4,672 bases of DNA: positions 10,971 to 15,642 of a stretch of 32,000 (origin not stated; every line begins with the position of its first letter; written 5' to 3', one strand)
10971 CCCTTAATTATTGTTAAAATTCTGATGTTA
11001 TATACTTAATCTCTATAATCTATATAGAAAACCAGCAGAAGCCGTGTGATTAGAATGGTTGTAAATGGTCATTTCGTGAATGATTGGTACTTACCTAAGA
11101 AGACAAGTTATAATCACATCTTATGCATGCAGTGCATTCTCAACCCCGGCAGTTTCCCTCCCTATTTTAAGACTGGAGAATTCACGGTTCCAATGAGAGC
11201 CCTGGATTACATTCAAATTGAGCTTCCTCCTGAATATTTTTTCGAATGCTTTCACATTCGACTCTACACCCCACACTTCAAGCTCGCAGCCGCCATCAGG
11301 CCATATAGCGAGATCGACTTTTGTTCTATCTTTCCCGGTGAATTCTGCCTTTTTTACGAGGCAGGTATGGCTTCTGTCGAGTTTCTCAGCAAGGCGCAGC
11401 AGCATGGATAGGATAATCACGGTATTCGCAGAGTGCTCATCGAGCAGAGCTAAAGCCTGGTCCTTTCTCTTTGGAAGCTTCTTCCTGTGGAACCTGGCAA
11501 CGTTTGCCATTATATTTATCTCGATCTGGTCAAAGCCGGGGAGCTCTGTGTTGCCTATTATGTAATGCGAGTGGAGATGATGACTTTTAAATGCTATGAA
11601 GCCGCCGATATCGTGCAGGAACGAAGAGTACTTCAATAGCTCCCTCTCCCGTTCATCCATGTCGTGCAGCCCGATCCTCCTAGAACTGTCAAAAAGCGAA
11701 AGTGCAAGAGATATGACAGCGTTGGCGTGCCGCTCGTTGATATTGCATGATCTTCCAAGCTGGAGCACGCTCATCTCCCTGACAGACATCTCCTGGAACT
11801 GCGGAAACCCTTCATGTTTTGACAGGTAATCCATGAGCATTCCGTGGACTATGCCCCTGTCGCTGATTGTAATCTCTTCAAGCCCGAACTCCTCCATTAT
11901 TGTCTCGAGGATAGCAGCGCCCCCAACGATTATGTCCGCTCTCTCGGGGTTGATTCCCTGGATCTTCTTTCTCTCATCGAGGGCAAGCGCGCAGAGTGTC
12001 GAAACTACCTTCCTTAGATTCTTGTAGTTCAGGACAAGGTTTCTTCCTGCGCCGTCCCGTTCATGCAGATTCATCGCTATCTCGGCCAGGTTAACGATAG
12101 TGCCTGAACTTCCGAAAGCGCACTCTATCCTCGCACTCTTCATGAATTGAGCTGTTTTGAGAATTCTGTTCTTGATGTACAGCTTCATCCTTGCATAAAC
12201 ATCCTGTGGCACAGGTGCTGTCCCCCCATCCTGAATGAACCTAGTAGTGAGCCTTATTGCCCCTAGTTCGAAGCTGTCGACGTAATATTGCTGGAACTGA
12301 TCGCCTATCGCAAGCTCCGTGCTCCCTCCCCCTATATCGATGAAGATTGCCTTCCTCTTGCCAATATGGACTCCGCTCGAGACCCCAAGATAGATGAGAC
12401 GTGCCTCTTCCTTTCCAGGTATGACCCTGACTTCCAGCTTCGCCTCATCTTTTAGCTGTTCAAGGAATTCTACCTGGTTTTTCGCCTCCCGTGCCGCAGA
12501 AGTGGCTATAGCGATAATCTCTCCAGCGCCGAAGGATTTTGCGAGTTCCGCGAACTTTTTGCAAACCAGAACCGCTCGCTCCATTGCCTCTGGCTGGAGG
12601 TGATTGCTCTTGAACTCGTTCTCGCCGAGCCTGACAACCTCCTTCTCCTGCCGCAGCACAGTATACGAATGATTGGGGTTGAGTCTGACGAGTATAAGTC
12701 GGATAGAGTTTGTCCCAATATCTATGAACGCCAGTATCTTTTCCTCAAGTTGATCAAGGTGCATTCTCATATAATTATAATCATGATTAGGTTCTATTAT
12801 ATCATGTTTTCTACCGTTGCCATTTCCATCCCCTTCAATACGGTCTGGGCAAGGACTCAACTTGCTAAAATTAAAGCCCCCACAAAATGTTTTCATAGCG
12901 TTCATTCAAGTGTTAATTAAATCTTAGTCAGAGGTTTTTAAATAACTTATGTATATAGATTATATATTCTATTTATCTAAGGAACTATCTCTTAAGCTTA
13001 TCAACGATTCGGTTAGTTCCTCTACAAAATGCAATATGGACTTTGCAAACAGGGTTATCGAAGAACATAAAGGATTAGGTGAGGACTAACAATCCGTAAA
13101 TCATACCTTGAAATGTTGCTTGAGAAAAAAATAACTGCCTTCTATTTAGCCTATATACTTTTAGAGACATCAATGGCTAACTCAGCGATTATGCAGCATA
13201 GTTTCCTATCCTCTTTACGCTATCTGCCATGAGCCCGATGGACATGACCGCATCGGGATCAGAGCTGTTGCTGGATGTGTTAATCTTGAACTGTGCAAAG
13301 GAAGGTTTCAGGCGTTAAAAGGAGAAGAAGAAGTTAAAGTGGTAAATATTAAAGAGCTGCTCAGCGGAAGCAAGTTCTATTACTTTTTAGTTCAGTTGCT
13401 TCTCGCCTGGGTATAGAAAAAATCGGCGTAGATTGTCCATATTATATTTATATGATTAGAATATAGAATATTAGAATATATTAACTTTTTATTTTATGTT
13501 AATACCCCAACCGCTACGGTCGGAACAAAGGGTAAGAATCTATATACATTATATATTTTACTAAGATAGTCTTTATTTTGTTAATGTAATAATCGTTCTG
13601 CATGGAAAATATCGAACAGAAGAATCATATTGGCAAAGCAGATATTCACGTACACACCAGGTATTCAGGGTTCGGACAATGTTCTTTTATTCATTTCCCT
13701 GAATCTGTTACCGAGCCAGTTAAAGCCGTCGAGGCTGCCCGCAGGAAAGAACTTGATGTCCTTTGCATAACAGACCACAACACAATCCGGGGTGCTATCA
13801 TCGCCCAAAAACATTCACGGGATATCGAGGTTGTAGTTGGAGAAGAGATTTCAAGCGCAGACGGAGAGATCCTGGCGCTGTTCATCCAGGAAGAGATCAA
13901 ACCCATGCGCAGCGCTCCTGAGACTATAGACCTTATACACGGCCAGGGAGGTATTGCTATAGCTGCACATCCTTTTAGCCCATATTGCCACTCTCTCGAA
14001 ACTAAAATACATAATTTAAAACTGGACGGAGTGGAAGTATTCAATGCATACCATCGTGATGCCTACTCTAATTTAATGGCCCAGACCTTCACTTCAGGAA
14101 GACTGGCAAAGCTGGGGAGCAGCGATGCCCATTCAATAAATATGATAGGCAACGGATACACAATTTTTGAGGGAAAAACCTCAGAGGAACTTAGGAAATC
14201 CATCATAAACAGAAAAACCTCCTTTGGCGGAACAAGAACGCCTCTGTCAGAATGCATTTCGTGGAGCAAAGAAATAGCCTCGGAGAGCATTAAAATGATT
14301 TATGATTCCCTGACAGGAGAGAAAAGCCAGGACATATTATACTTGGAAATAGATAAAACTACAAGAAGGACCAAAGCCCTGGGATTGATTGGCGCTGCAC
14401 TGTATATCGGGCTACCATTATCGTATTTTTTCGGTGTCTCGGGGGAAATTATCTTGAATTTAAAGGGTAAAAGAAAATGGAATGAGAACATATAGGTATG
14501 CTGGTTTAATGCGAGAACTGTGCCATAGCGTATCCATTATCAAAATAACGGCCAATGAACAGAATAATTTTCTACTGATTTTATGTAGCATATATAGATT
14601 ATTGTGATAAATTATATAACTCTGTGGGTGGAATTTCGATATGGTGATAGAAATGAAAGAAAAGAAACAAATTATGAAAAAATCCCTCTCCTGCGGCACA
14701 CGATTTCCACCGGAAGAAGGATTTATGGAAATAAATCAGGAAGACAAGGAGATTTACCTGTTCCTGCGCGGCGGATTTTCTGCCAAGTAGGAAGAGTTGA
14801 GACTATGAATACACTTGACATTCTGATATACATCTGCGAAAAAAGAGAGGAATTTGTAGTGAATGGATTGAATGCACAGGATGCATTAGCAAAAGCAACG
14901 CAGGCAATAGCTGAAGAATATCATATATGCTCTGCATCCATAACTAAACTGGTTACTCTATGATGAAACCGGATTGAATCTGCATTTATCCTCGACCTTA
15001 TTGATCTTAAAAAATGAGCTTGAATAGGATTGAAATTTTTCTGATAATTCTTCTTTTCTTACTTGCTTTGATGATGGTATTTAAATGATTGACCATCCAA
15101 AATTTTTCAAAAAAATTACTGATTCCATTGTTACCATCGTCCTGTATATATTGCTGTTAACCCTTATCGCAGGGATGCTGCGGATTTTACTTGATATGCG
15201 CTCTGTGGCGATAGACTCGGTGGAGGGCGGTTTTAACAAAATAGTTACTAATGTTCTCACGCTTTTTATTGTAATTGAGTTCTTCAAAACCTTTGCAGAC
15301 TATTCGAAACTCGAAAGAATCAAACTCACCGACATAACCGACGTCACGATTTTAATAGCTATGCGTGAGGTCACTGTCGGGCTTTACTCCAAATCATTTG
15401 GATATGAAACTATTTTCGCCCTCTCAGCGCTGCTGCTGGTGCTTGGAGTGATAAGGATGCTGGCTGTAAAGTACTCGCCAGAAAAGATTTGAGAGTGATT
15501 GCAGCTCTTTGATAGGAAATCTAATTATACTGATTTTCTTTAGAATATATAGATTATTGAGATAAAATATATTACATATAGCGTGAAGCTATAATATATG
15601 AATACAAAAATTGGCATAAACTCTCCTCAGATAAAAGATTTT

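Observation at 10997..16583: Conserved 46-bp promoter/operator module with near-palindromic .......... core: candidate archaeal Pho box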

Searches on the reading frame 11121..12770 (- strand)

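Call 13: search_protein_families(library=pfam, proteins=[window:11121-12770:-], max_evalue=0.05)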
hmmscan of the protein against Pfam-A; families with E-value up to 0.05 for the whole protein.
window:11121-12770:- (549 aa): 4 families
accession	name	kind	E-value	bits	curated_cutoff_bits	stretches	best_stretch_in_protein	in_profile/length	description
PF02541.22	Ppx-GppA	-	1.2e-64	218.9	27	1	33-319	7-285/285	Ppx/GppA phosphatase family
PF21447.3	Ppx-GppA_III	-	1.2e-31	110.4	27.3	1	330-478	1-146/177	Ppx/GppA phosphatase, domain III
PF14450.12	FtsA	-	0.0086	16.9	31.8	0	143-175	2-34/127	Cell division protein FtsA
PF01966.28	HD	-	0.03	15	22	0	353-466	9-115/116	HD domain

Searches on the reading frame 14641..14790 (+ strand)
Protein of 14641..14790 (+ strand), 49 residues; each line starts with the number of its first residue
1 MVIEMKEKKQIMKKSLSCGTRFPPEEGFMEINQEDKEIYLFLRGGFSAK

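Call 13: search_protein_families(library=pfam, proteins=[window:14641-14790:+], max_evalue=0.05)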
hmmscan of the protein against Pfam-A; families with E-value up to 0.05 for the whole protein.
window:14641-14790:+ (49 aa): 1 family
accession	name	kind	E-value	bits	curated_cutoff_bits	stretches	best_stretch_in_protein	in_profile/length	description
PF09183.16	DUF1947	-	0.035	14.7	22.5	1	3-42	5-43/65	Domain of unknown function (DUF1947)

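Call 58: search_protein_families(library=ncbifam, proteins=[window:14653-14790:+], max_evalue=0.01)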
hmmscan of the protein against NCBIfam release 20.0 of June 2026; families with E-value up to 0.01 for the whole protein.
window:14653-14790:+ (45 aa): 0 families

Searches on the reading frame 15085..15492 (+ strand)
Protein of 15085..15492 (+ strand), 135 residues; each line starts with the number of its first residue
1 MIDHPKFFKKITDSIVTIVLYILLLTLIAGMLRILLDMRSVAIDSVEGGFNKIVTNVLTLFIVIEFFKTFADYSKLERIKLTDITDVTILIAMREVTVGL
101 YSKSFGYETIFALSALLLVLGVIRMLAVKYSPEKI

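Call 13: search_protein_families(library=pfam, proteins=[window:15085-15492:+], max_evalue=0.05)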
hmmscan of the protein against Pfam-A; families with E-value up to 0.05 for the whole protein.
window:15085-15492:+ (135 aa): 2 families
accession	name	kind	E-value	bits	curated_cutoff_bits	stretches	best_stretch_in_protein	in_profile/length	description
PF06146.17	PsiE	-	1.8e-10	41.5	23.9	1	15-127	2-117/122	Phosphate-starvation-inducible E family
PF11877.13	DUF3397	-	0.0016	19.1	25.9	1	54-126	6-78/112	Protein of unknown function (DUF3397)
